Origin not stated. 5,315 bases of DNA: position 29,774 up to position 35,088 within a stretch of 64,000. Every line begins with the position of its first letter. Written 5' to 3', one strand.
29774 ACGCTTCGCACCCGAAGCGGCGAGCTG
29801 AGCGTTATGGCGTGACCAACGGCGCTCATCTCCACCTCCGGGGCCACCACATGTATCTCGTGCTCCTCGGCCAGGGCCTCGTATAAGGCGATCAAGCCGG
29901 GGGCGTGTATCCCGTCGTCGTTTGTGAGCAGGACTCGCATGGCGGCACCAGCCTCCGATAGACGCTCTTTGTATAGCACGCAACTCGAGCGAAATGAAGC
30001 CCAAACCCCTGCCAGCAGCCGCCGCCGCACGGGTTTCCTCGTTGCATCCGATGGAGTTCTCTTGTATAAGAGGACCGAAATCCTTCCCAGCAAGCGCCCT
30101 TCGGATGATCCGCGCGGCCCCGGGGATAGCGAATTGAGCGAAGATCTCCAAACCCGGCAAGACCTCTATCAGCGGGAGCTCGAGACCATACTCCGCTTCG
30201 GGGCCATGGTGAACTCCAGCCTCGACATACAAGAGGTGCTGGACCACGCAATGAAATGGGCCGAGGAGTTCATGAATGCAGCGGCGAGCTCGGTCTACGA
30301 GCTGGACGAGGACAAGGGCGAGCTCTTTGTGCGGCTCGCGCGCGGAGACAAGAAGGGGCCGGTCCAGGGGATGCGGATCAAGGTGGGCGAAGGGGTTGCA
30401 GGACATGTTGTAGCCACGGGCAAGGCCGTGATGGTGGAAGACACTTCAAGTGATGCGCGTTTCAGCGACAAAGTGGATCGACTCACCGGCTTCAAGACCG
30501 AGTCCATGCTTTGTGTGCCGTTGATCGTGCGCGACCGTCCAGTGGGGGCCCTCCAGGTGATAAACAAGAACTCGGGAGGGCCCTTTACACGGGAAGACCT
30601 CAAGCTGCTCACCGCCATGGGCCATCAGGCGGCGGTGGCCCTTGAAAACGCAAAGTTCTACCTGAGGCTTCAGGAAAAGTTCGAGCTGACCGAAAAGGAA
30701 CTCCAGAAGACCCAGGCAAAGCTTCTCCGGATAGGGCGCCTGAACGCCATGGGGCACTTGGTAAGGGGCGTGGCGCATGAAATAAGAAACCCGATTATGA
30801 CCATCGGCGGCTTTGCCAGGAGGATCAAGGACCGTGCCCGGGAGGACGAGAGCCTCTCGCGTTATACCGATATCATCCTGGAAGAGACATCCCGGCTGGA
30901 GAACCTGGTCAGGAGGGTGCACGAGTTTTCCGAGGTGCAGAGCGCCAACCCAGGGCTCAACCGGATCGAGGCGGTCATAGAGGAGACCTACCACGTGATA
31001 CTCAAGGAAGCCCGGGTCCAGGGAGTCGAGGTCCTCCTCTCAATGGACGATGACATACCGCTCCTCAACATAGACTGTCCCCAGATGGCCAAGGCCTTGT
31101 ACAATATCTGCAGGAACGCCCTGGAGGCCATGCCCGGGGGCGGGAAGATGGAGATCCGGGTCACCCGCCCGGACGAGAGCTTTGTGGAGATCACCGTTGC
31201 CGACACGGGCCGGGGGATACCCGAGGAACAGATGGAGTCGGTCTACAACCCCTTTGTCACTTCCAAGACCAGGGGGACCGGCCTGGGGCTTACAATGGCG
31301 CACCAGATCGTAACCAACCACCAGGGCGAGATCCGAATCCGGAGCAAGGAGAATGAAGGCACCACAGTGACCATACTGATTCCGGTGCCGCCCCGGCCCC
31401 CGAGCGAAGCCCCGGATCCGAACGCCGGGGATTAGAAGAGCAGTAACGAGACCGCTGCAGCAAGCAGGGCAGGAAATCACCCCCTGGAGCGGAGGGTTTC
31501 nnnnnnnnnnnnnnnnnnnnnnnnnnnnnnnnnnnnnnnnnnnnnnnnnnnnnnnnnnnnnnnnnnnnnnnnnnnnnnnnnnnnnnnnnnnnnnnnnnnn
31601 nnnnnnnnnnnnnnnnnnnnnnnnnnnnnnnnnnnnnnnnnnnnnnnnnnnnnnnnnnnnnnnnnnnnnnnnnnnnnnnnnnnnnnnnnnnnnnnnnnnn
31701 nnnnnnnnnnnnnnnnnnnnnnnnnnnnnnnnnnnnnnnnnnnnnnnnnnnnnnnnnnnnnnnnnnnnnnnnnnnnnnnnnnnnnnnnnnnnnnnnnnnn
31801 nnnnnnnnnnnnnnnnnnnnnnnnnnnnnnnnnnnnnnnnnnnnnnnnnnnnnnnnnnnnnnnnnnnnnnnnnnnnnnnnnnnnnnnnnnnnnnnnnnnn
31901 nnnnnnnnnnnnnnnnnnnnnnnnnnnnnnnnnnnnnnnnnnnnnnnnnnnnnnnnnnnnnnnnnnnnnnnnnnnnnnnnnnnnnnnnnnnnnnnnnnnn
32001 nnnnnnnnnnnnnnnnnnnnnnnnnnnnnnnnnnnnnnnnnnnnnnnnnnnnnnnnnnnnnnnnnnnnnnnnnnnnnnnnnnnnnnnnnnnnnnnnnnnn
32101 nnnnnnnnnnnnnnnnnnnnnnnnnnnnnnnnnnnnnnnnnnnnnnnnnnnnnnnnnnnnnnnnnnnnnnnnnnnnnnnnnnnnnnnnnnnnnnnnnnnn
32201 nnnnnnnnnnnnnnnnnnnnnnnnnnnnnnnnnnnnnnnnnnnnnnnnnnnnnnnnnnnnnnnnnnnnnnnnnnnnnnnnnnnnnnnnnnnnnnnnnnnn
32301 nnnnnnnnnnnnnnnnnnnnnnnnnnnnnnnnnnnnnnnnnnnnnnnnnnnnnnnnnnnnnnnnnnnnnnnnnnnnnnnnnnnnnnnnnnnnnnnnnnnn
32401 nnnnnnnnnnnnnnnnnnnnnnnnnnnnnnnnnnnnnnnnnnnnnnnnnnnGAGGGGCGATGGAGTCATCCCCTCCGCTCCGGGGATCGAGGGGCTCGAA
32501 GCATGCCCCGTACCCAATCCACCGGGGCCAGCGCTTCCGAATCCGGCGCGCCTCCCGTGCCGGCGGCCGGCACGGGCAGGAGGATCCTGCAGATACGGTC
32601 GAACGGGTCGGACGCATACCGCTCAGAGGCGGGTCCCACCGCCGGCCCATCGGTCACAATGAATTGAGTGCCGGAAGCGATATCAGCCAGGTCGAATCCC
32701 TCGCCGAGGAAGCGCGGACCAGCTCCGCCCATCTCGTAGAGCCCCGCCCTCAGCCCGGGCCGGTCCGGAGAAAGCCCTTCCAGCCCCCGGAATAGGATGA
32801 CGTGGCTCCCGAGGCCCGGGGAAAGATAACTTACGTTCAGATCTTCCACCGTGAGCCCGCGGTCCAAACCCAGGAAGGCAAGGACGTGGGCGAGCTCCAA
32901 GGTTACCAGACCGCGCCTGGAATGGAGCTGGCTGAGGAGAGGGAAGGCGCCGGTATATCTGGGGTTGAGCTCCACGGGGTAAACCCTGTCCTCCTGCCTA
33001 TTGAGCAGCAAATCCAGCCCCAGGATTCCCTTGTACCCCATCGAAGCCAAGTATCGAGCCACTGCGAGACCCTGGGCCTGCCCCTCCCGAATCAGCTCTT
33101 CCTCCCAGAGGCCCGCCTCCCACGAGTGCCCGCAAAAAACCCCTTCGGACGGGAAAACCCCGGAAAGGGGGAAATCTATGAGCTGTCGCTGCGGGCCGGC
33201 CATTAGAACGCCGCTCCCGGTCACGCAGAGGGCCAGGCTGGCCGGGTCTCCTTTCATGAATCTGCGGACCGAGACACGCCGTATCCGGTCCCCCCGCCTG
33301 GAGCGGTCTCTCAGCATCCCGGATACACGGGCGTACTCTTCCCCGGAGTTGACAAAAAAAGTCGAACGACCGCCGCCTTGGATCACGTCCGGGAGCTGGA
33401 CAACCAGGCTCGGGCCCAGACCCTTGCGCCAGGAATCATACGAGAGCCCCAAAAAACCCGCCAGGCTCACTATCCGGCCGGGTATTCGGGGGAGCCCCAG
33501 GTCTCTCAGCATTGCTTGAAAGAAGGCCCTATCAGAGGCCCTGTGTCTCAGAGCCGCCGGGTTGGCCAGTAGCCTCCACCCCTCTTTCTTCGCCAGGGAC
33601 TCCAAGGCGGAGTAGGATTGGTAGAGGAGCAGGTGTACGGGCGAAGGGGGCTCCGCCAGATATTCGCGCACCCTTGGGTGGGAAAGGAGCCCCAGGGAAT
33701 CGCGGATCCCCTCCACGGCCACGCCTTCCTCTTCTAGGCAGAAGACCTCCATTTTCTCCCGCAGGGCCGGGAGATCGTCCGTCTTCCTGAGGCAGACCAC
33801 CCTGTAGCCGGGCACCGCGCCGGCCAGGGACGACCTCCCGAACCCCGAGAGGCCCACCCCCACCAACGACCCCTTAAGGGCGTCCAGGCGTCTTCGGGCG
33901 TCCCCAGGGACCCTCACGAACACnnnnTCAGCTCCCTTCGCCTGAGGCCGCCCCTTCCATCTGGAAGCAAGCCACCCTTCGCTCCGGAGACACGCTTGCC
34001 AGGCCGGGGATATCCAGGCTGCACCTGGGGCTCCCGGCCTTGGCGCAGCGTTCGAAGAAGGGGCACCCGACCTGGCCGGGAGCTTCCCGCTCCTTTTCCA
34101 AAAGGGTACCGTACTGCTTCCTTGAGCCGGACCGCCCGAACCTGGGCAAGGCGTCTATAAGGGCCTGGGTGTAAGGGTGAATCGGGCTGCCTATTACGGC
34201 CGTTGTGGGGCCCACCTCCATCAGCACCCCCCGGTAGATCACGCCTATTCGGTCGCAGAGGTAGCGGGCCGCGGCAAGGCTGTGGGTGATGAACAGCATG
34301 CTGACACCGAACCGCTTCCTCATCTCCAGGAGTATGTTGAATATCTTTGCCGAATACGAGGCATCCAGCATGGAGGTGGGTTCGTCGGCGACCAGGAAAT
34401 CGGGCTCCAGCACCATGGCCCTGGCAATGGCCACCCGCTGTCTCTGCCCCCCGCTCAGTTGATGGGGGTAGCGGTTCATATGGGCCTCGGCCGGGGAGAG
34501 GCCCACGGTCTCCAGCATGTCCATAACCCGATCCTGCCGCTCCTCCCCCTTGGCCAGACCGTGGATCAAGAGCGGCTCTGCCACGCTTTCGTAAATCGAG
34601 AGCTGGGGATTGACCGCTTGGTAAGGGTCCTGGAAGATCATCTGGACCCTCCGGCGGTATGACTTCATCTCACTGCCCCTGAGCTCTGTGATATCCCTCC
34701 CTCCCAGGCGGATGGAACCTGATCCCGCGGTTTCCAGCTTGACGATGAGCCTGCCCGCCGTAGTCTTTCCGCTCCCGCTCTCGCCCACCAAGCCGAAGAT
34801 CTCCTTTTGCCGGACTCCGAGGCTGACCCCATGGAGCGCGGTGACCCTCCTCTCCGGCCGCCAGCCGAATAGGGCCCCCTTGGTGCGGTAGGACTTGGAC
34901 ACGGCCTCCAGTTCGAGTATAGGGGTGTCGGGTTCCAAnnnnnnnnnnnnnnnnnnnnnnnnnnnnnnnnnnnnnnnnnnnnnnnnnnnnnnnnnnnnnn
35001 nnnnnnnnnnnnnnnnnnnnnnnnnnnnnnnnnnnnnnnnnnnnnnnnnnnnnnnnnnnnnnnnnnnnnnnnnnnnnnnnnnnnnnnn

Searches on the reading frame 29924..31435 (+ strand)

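Call 61: search_protein_families(library=pfam, proteins=[window:29924-31435:+], max_evalue=0.00001)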
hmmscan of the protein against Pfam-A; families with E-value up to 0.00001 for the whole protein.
window:29924-31435:+ (503 aa): 6 families
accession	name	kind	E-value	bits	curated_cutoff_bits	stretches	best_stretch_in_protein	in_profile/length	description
PF02518.31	HATPase_c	-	7.9e-26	91.1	26.4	1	387-489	5-110/111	Histidine kinase-, DNA gyrase B-, and HSP90-like ATPase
PF01590.32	GAF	-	5.9e-23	82.3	22.4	1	101-240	1-133/133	GAF domain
PF13185.12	GAF_2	-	1e-22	81.2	28.6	1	100-241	2-136/136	GAF domain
PF13492.12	GAF_3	-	6e-16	59.5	27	1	101-242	1-129/129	GAF domain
PF00512.31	HisKA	-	1.3e-12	48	26.9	1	276-339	2-64/66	His Kinase A (phospho-acceptor) domain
PF13581.12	HATPase_c_2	-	1.1e-06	29.1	27.4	1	391-484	39-125/127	Histidine kinase-like ATPase domain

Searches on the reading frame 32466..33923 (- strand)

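Call 61: search_protein_families(library=pfam, proteins=[window:32466-33923:-], max_evalue=0.00001)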
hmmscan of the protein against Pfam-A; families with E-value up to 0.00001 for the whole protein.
window:32466-33923:- (485 aa): 1 family
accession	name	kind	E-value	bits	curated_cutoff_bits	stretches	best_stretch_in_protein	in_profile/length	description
PF02655.19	ATP-grasp_3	-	2.6e-06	28.1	23.2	1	214-325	60-159/160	ATP-grasp domain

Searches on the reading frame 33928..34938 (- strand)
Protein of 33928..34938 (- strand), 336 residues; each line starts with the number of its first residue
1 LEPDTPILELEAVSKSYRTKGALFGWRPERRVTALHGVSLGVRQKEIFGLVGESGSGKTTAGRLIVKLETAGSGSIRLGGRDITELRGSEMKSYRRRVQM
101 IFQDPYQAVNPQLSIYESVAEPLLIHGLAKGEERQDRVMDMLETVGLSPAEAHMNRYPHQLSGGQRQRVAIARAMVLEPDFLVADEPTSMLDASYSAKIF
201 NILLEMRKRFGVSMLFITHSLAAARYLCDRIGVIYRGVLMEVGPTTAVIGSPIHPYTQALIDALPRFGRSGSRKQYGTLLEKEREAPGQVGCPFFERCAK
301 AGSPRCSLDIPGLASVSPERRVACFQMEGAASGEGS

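Call 61: search_protein_families(library=pfam, proteins=[window:33928-34938:-], max_evalue=0.00001)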
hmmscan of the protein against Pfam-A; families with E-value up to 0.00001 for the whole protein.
window:33928-34938:- (336 aa): 2 families
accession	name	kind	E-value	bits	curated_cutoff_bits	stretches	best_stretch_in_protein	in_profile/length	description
PF00005.33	ABC_tran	-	1.3e-34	120.2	25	1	35-189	1-137/137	ABC transporter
PF08352.17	oligo_HPY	-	2.3e-13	50.8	27.1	1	240-303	1-63/65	Oligopeptide/dipeptide transporter, C-terminal region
